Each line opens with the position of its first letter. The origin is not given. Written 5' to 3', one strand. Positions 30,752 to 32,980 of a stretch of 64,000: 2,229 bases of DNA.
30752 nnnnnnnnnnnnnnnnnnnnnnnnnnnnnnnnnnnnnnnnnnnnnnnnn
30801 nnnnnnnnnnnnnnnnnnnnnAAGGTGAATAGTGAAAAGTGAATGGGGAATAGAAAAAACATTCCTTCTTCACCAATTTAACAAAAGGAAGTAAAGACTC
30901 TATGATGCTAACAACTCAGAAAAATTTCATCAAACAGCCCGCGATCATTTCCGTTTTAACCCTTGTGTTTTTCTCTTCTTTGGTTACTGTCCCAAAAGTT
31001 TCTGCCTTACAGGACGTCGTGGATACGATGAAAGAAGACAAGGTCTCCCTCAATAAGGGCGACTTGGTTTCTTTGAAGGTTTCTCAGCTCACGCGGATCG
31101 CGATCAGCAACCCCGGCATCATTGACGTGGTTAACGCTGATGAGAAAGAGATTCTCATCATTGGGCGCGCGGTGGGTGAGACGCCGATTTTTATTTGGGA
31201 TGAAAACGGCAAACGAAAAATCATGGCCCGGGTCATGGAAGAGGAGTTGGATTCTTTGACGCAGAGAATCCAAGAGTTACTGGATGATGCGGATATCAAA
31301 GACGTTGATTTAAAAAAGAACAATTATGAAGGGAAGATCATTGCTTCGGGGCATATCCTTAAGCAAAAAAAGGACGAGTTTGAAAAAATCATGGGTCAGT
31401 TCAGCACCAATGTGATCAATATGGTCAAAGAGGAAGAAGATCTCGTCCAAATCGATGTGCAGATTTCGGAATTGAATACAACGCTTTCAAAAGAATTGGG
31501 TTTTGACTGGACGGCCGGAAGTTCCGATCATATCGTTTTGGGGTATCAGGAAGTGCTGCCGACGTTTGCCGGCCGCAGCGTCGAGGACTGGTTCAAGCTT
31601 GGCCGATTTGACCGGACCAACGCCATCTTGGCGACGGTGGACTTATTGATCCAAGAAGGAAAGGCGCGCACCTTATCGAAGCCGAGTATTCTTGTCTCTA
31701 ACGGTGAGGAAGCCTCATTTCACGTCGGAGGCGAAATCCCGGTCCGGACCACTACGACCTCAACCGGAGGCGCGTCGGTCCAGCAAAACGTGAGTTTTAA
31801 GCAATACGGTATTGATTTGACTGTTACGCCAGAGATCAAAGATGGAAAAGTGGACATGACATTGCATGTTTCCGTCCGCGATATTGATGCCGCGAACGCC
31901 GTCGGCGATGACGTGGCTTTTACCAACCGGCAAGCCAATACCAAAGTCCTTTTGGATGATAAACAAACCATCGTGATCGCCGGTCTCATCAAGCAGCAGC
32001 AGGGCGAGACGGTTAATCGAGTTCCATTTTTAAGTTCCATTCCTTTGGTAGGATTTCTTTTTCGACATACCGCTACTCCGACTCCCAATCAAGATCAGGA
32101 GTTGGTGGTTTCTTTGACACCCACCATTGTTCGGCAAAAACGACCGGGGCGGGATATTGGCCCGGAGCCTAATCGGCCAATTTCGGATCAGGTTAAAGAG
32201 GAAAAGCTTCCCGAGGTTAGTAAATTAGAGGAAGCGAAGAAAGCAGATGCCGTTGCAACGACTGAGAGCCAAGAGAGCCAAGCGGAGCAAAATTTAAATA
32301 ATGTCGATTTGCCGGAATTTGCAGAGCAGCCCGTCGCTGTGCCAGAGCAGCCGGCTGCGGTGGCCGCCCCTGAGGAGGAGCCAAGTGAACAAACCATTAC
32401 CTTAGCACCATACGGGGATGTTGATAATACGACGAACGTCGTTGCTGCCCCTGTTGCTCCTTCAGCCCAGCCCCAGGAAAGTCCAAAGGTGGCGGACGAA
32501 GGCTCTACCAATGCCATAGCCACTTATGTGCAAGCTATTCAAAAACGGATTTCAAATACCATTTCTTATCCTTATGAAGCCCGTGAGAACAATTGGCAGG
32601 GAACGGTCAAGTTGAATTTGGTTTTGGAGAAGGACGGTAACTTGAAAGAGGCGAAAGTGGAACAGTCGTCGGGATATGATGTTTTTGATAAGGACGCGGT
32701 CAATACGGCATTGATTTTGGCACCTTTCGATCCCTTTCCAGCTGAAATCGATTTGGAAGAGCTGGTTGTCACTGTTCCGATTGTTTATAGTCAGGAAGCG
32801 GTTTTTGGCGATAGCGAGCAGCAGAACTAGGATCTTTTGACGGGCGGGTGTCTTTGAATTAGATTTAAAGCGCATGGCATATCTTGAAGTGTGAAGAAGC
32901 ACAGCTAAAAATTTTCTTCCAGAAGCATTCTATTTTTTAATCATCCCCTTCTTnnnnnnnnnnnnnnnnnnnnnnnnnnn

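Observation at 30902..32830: Tad secretin fused to a TonB C-terminal-like domain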

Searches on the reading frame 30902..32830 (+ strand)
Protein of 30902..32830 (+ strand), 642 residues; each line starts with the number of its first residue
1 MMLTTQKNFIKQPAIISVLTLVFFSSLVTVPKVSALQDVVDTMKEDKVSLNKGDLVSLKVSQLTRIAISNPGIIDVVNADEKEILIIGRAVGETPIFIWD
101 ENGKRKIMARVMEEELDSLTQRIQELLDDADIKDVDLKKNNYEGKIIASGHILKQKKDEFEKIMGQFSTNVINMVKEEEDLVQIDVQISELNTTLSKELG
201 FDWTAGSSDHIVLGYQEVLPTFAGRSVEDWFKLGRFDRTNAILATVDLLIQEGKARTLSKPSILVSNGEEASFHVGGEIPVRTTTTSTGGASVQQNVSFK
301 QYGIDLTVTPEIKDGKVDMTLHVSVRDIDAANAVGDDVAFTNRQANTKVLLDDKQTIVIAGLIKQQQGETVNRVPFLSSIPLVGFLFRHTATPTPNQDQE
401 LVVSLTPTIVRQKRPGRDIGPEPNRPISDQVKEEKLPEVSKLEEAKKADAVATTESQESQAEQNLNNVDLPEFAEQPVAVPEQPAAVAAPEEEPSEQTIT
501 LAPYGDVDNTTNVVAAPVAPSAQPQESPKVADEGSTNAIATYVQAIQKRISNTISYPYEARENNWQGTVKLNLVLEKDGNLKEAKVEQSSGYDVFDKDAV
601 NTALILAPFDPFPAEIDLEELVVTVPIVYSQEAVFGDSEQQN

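Call 3: search_protein_families(library=pfam, proteins=[window:30902-32830:+], max_evalue=0.1)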
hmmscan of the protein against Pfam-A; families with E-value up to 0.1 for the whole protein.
window:30902-32830:+ (642 aa): 4 families
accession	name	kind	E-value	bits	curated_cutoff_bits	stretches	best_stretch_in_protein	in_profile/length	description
PF00263.26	Secretin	-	1.2e-44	152.3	27.5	1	249-411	2-169/169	Bacterial type II and III secretion system protein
PF03544.19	TonB_C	-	5.6e-15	56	24.6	1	554-629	3-77/79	Gram-negative bacterial TonB protein C-terminal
PF13629.12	T2SS-T3SS_pil_N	-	5e-12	45.8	23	1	48-104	7-62/72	Pilus formation protein N terminal region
PF13103.11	TonB_2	-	0.0018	18.8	22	1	540-605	2-63/85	TonB C terminal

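Call 4: search_protein_families(library=ncbifam, proteins=[window:30902-32830:+], max_evalue=0.1)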
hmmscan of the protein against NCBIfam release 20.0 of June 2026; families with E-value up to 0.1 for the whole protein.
window:30902-32830:+ (642 aa): 15 families
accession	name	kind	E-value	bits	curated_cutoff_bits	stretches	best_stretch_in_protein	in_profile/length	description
TIGR02517.1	type_II_gspD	equivalog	1.9e-44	152.2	351.35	1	176-419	332-599/600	type II secretion system secretin GspD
TIGR02515.1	IV_pilus_PilQ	subfamily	2e-37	129.2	284.35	1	231-410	250-427/428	type IV pilus secretin PilQ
TIGR02519.1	pilus_MshL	equivalog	1.5e-26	93.1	250.2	1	182-410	37-290/290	pilus (MSHA type) biogenesis protein MshL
TIGR02516.1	type_III_yscC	equivalog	3.5e-24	85.2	238.45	1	168-411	222-462/463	type III secretion system outer membrane ring subunit SctC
NF010083.0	PRK13568.1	equivalog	1e-20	73.9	554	1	181-411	188-418/419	DNA uptake porin HofQ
NF007851.2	PRK10560.1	exception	4.2e-15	55.5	598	1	182-411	181-410/412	DNA uptake porin HofQ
TIGR01352.1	tonB_Cterm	subfamily_domain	2e-13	50.5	27.1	1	555-630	2-74/76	TonB family protein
NF011873.0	PRK15346.1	equivalog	1.1e-11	44.1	524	1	170-392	261-478/499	EscC/YscC/HrcC family type III secretion system outer membrane ring protein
NF042912.1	Amuc_1098_fam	equivalog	1.1e-10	40.2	750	2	339-394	727-782/805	Amuc_1098 family type IV pilus outer membrane protein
NF047760.1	LIC10042_TonB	equivalog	6.5e-09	36.1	100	1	537-599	70-130/156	LIC_10042 family TonB-like protein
NF038079.1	TonB_sider_MxcH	equivalog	0.00011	20.4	925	1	553-611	9-65/792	TonB-dependent siderophore myxochelin receptor MxcH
NF052361.1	FimI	equivalog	0.0039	16.9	300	1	141-203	33-95/179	type 1 fimbrial minor subunit FimI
NF003621.0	PRK05261.1-6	subfamily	0.0042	15.1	1295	1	54-143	198-283/801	phosphoketolase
NF033768.1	myxo_SS_tail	domain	0.01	15.9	40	1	538-591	5-57/92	AgmX/PglI C-terminal domain-containing protein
NF003617.0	PRK05261.1-2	subfamily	0.022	12.6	1143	1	57-135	206-280/797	phosphoketolase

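Call 5: find_homologous_proteins(query=window:30902-32830:+, max_evalue=0.00001)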
Query window:30902-32830:+ (642 aa): 379 proteins with E <= 0.00001 among 8000 candidates; the best 120 are listed.
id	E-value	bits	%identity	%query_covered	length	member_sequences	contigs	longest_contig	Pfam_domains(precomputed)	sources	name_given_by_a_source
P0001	0.0e+0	1260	91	100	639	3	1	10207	PF03544.20,PF13629.13,PF00263.27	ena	-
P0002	5.0e-194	665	45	97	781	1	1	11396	PF03544.20,PF13629.13,PF13103.12,PF00263.27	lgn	-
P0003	3.6e-190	652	45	97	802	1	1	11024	PF03544.20,PF13629.13,PF13103.12,PF00263.27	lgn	-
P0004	4.9e-188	645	48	97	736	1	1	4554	PF03544.20,PF13629.13,PF13103.12,PF00263.27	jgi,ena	-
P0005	1.6e-186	640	51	99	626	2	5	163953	PF03544.20,PF13629.13,PF00263.27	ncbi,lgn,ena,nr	ncbi:MAG: TonB family protein [Candidatus Omnitrophica bacterium]|nr:TonB family protein [Candidatus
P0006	2.0e-174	600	45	93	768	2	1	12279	PF03544.20,PF13629.13,PF13103.12,PF00263.27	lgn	-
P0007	1.3e-170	587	58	17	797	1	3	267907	PF03544.20,PF13629.13,PF13103.12,PF00263.27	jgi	-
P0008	1.3e-170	587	46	96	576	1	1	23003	PF03544.20,PF13629.13,PF00263.27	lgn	-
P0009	1.6e-170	587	48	97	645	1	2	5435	PF03544.20,PF13629.13,PF13103.12,PF00263.27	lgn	-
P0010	2.6e-169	583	47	94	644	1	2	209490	PF03544.20,PF13629.13,PF00263.27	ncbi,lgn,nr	ncbi:MAG: TonB family protein [Candidatus Omnitrophota bacterium]|nr:TonB family protein [Candidatus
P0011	5.9e-169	582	47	97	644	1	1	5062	PF03544.20,PF13629.13,PF00263.27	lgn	-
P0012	7.5e-169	582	46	98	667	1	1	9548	PF03544.20,PF13629.13,PF13103.12,PF00263.27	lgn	-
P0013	1.1e-168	581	53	68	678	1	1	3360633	PF03544.20,PF13629.13,PF13103.12,PF00263.27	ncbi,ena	-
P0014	1.4e-168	581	48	97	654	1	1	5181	PF03544.20,PF13629.13,PF00263.27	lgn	-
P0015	4.5e-168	579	44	92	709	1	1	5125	PF03544.20,PF13629.13,PF13103.12,PF00263.27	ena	-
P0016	2.1e-167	577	47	96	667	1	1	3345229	PF03544.20,PF13629.13,PF13103.12,PF00263.27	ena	-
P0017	4.8e-167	576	51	96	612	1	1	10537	PF03544.20,PF13629.13,PF00263.27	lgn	-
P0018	1.4e-166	574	47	97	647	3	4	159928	PF03544.20,PF13629.13,PF13103.12,PF00263.27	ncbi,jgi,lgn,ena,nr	ncbi:MAG TPA: TonB family protein [Candidatus Omnitrophota bacterium]|nr:TonB family protein [Candid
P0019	8.8e-166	571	59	61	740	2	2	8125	PF03544.20,PF13629.13,PF00263.27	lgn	-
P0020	1.5e-165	571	52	76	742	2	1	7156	PF03544.20,PF13629.13,PF00263.27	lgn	-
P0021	1.5e-165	571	48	97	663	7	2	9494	PF03544.20,PF13629.13,PF13103.12,PF00263.27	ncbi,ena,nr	ncbi:MAG TPA: TonB family protein [Candidatus Omnitrophota bacterium]|nr:TonB family protein [Candid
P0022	4.6e-165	569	44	92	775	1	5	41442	PF03544.20,PF13629.13,PF13103.12,PF00263.27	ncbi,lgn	-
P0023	7.7e-165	568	48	99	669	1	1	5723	PF03544.20,PF13629.13,PF13103.12,PF00263.27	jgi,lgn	jgi:pilus assembly protein CpaC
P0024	1.1e-164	568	47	95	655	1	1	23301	PF03544.20,PF13629.13,PF00263.27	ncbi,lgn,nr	ncbi:MAG: hypothetical protein KatS3mg104_3244 [Phycisphaerae bacterium]|nr:MAG: hypothetical protei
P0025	1.2e-163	564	45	83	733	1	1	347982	PF03544.20,PF13629.13,PF00263.27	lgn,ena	-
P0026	1.6e-163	564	45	97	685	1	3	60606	PF03544.20,PF13629.13,PF13103.12,PF00263.27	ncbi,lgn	-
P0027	8.2e-163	562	47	99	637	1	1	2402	PF03544.20,PF13629.13,PF13103.12,PF00263.27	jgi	jgi:pilus assembly protein CpaC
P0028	2.0e-162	560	48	96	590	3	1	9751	PF03544.20,PF13629.13,PF00263.27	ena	-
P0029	2.6e-162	560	47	98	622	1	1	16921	PF03544.20,PF13629.13,PF13103.12,PF00263.27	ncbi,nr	ncbi:MAG: TonB family protein [Candidatus Omnitrophica bacterium]|nr:TonB family protein [Candidatus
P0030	7.6e-162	558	49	73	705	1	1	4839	PF03544.20,PF13629.13,PF00263.27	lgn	-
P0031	4.0e-160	553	55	63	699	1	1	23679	PF03544.20,PF13629.13,PF00263.27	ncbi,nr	ncbi:MAG: cell envelope integrity protein TolA [Candidatus Omnitrophica bacterium]|nr:cell envelope 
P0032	4.4e-160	553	47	94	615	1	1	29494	PF03544.20,PF13629.13,PF00263.27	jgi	jgi:pilus assembly protein CpaC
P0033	2.3e-159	550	51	72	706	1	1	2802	PF03544.20,PF13629.13,PF13103.12,PF00263.27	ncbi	-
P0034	2.3e-159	550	52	70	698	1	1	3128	PF03544.20,PF13629.13,PF00263.27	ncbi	-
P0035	2.5e-159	550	54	63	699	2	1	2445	PF03544.20,PF13629.13,PF00263.27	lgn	-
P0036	1.8e-158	547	54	62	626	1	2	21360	PF03544.20,PF13629.13,PF00263.27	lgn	-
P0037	8.7e-158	545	45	96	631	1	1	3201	PF03544.20,PF13629.13,PF00263.27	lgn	-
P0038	1.2e-157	545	54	65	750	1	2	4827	PF03544.20,PF13629.13,PF00263.27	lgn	-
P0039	2.1e-157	544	52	68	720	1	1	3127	PF03544.20,PF13629.13,PF00263.27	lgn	-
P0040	6.9e-157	542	44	97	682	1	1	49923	PF03544.20,PF13629.13,PF00263.27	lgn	-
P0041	1.4e-156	541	49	76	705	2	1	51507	PF03544.20,PF13629.13,PF00263.27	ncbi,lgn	-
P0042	2.3e-156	540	44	99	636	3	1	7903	PF03544.20,PF13629.13,PF00263.27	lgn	-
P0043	5.0e-156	539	46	98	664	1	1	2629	PF03544.20,PF13629.13,PF13103.12,PF00263.27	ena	-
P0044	4.4e-154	533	45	95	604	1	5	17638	PF03544.20,PF13629.13,PF00263.27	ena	-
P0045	7.0e-153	529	44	94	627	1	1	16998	PF03544.20,PF13629.13,PF13103.12,PF00263.27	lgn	-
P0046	9.9e-153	528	57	72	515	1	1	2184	PF13629.13,PF00263.27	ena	-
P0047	5.4e-152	526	51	63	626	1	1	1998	PF03544.20,PF13629.13,PF13103.12,PF00263.27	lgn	-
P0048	9.1e-152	525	46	97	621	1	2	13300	PF03544.20,PF13629.13,PF00263.27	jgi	jgi:pilus assembly protein CpaC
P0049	4.0e-150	520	51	15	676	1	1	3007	PF03544.20,PF13629.13,PF00263.27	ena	-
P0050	1.1e-149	518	48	75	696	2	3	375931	PF03544.20,PF13629.13,PF00263.27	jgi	jgi:pilus assembly protein CpaC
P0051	2.0e-148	514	45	92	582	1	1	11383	PF03544.20,PF13629.13,PF00263.27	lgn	-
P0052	4.2e-148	513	43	64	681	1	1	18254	PF03544.20,PF13629.13,PF13103.12,PF00263.27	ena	-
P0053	1.6e-147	511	47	93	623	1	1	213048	PF03544.20,PF13629.13,PF00263.27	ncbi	-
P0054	3.7e-147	510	42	94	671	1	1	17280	PF03544.20,PF13629.13,PF00263.27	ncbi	-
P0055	9.3e-146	505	44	93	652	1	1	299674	PF03544.20,PF13629.13,PF00263.27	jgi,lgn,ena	-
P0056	1.3e-145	505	50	63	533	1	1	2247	PF03544.20,PF13629.13,PF00263.27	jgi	-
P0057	1.2e-144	502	44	92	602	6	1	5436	PF03544.20,PF13629.13,PF00263.27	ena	-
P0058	8.5e-144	499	44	94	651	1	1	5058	PF03544.20,PF13629.13,PF00263.27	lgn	-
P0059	4.7e-143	496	49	64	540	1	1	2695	PF03544.20,PF13629.13,PF00263.27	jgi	jgi:pilus assembly protein CpaC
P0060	3.0e-142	494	46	64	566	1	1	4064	PF03544.20,PF13629.13,PF00263.27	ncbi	-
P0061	1.8e-141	491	50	58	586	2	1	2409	PF03544.20,PF13629.13,PF00263.27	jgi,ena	-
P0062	4.5e-141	490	42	96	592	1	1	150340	PF03544.20,PF13629.13,PF00263.27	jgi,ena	-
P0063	1.8e-140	488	46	65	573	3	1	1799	PF03544.20,PF13629.13,PF00263.27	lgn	-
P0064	2.1e-140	488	40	94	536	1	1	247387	PF03544.20,PF13629.13,PF00263.27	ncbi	-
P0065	2.8e-140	487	42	97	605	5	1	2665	PF03544.20,PF13629.13,PF13103.12,PF00263.27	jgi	-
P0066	3.2e-140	487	41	96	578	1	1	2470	PF03544.20,PF13629.13,PF13103.12,PF00263.27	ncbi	-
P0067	1.3e-139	485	45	93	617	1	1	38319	PF03544.20,PF13629.13,PF00263.27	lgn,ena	-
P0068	1.3e-139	485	42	95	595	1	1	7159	PF03544.20,PF13629.13,PF00263.27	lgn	-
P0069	1.5e-139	485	44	98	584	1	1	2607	PF03544.20,PF13629.13,PF13103.12,PF00263.27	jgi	-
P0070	2.6e-139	484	44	98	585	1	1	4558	PF03544.20,PF13629.13,PF13103.12,PF00263.27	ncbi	-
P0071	4.6e-139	483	42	97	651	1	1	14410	PF03544.20,PF13629.13,PF13103.12,PF00263.27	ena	-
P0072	6.4e-139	483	42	92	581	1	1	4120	PF03544.20,PF13629.13,PF00263.27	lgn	-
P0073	1.6e-138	481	45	98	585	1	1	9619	PF03544.20,PF13629.13,PF13103.12,PF00263.27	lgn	-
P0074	6.8e-138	479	47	61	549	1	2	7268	PF03544.20,PF13629.13,PF00263.27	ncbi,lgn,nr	ncbi:MAG: TonB family protein [Candidatus Omnitrophica bacterium]|nr:TonB family protein [Candidatus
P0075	4.8e-137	477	42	96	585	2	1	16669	PF03544.20,PF13629.13,PF13103.12,PF00263.27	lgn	-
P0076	8.1e-137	476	48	64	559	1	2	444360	PF03544.20,PF13629.13,PF00263.27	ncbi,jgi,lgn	jgi:pilus assembly protein CpaC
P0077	1.0e-136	475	48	63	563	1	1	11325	PF03544.20,PF13629.13,PF13103.12,PF00263.27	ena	-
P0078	2.8e-136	474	48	64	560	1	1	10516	PF03544.20,PF13629.13,PF00263.27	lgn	-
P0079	2.8e-136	474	47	64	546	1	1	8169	PF03544.20,PF13629.13,PF00263.27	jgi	-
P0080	4.3e-136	473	42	98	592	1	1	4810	PF03544.20,PF13629.13,PF13103.12,PF00263.27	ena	-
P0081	5.7e-136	473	41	96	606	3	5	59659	PF03544.20,PF13629.13,PF13103.12,PF00263.27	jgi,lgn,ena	-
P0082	7.8e-136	473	41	96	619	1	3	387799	PF03544.20,PF13629.13,PF00263.27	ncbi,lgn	-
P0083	8.6e-136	472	48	62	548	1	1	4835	PF03544.20,PF13629.13,PF00263.27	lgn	-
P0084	8.9e-136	472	40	98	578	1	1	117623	PF03544.20,PF13629.13,PF00263.27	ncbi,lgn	-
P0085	1.1e-135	472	46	59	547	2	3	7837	PF03544.20,PF13629.13,PF00263.27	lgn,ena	-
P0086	1.3e-135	472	49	61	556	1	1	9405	PF03544.20,PF13629.13,PF00263.27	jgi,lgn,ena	-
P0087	1.9e-135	471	41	92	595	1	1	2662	PF03544.20,PF13629.13,PF00263.27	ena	-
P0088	3.2e-135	471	38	96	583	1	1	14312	PF03544.20,PF13629.13,PF13103.12,PF00263.27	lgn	-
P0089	4.5e-135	470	48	59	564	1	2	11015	PF03544.20,PF13629.13,PF13103.12,PF00263.27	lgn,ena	-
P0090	1.2e-134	469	47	62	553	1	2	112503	PF03544.20,PF13629.13,PF00263.27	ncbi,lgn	-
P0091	2.8e-134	467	43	96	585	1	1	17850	PF03544.20,PF13629.13,PF13103.12,PF00263.27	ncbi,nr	ncbi:MAG TPA: TonB family protein [Candidatus Bathyarchaeia archaeon]|nr:TonB family protein [Candid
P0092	9.6e-134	466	46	66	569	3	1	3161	PF03544.20,PF13629.13,PF00263.27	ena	-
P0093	4.7e-133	463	49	57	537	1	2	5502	PF03544.20,PF13629.13,PF13103.12,PF00263.27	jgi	jgi:pilus assembly protein CpaC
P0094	6.5e-133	463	48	63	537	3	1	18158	PF03544.20,PF13629.13,PF00263.27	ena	-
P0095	8.5e-133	463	39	95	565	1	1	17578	PF03544.20,PF13629.13,PF00263.27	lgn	-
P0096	9.7e-133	462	42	93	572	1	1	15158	PF03544.20,PF13629.13,PF00263.27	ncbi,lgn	-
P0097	1.5e-132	462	45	67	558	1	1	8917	PF03544.20,PF13629.13,PF00263.27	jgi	jgi:TonB family protein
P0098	7.3e-132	459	40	91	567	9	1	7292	PF03544.20,PF13629.13,PF00263.27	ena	-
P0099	1.9e-131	458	42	96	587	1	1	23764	PF03544.20,PF13629.13,PF00263.27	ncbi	-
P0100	2.2e-131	458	44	62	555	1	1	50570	PF03544.20,PF13629.13,PF00263.27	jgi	jgi:pilus assembly protein CpaC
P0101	9.5e-131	456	46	62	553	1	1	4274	PF03544.20,PF13629.13,PF13103.12,PF00263.27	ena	-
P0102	4.5e-130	454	48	57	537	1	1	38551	PF03544.20,PF13629.13,PF13103.12,PF00263.27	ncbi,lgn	-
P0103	6.1e-130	453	44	64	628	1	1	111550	PF03544.20,PF13629.13,PF00263.27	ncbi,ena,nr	ncbi:MAG: TonB family protein [Candidatus Zapsychrus exili]|nr:TonB family protein [Candidatus Zapsy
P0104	1.9e-129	452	54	64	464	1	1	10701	PF00263.27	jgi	-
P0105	2.1e-129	451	37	97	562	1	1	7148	PF03544.20,PF13629.13,PF00263.27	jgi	-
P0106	2.1e-129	451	44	63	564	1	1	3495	PF03544.20,PF13629.13,PF00263.27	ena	-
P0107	8.2e-128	446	39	95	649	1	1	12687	PF03544.20,PF13629.13,PF00263.27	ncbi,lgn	-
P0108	9.2e-128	446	41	96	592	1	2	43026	PF03544.20,PF13629.13,PF00263.27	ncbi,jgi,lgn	jgi:pilus assembly protein CpaC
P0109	2.1e-127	445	44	61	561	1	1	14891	PF03544.20,PF13629.13,PF00263.27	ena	-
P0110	2.2e-127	445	46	63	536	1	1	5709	PF03544.20,PF13629.13,PF00263.27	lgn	-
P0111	2.4e-127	445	47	64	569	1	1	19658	PF03544.20,PF13629.13,PF13103.12,PF00263.27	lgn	-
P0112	6.0e-127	443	41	96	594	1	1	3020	PF03544.20,PF13629.13,PF13103.12,PF00263.27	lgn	-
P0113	6.8e-127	443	43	70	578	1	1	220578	PF03544.20,PF13629.13,PF13103.12,PF00263.27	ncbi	-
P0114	2.6e-126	441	41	96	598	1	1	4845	PF03544.20,PF13629.13,PF00263.27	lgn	-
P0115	1.2e-125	439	43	68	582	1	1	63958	PF03544.20,PF13629.13,PF00263.27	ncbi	-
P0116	9.4e-124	433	52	64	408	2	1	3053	PF13629.13,PF00263.27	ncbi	-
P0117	9.5e-124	433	47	58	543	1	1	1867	PF03544.20,PF13629.13,PF00263.27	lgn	-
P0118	1.9e-123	432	43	67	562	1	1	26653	PF03544.20,PF13629.13,PF00263.27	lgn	-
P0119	1.4e-121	426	48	75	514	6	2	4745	PF03544.20,PF13103.12,PF00263.27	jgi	-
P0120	5.3e-121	424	47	74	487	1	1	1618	PF03544.20,PF13103.12,PF00263.27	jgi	-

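Call 20: find_related_loci(query=A1, collection=genome_contigs, flank=10000)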
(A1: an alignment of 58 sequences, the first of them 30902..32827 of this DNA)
Query A1 (642 aa) in genome_contigs; peptide patterns used: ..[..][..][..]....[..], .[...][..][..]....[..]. (x = any residue, [..] = any of these).
599 stretches matched a pattern (row limit reached: there are more); 586 encode a relative of the query (tblastn E <= 1e-3); the best 80 are kept; 80 distinct loci.
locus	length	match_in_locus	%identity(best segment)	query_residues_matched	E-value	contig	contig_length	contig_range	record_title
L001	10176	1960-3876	91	1-639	0e+0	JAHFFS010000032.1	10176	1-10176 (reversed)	MAG: Candidatus Omnitrophota bacterium isolate nzgw298 NODE_10190_length_10177_cov_3.407021, whole genome shotgun sequen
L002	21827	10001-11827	51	2-635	0e+0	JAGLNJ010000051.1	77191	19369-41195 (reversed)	MAG: Candidatus Omnitrophota bacterium isolate RS_6_36 ROV157_6.bin.36.fa_51, whole genome shotgun sequence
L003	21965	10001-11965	49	11-635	7e-180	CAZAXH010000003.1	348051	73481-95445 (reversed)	MAG TPA_asm: uncultured Planctomycetales bacterium isolate binchicken_co117_398 genome assembly, contig: NODE_12_length_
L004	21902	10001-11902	47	11-635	2e-176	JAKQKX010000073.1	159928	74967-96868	MAG: Candidatus Omnitrophota bacterium isolate USDV_maxbin.135_sub k141_943144, whole genome shotgun sequence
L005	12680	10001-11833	48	14-638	2e-173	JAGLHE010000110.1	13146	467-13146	MAG: Candidatus Omnitrophota bacterium isolate RS_10_7 ROV157_10.bin.7.fa_110, whole genome shotgun sequence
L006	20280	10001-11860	47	25-632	4e-167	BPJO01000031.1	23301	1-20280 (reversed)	MAG: Phycisphaerae bacterium KatS3mg104 DNA, contig_16746, whole genome shotgun sequence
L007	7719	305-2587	44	8-632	3e-159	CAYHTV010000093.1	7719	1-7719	MAG TPA_asm: uncultured Planctomycetales bacterium isolate ERP119705_co15_632 genome assembly, contig: NODE_11749_length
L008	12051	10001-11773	44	15-630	2e-157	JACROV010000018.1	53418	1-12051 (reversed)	MAG: Candidatus Omnitrophota bacterium isolate NC_groundwater_1970_Pr3_S-0.2um_51_5 scaffold_104474, whole genome shotgu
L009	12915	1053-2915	47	2-629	3e-156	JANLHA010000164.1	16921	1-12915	MAG: Candidatus Omnitrophota bacterium isolate P6-5 k99_383641, whole genome shotgun sequence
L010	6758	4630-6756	43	8-632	3e-156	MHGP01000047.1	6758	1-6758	MAG: Omnitrophica WOR_2 bacterium RIFCSPHIGHO2_02_FULL_48_11 rifcsphigho2_02_scaffold_27790, whole genome shotgun sequen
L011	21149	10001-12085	43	39-633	4e-153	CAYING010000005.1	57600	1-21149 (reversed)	MAG TPA_asm: uncultured Planctomycetales bacterium isolate ERP119705_co25_670 genome assembly, contig: NODE_166_length_5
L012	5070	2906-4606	45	40-630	5e-155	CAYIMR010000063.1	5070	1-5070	MAG TPA_asm: uncultured Planctomycetales bacterium isolate ERP119705_co25_233 genome assembly, contig: NODE_22017_length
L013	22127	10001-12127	45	41-635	2e-151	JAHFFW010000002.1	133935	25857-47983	MAG: Candidatus Omnitrophota bacterium isolate nzgw300 NODE_19_length_133936_cov_6.656840, whole genome shotgun sequence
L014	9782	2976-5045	43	36-641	2e-151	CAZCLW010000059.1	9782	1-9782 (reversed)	MAG TPA_asm: uncultured Planctomycetales bacterium isolate SRP239054_co1_195 genome assembly, contig: NODE_5561_length_9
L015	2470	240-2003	41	2-637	4e-159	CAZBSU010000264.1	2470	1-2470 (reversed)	MAG TPA_asm: uncultured Planctomycetales bacterium isolate binchicken_co256_149 genome assembly, contig: NODE_158124_len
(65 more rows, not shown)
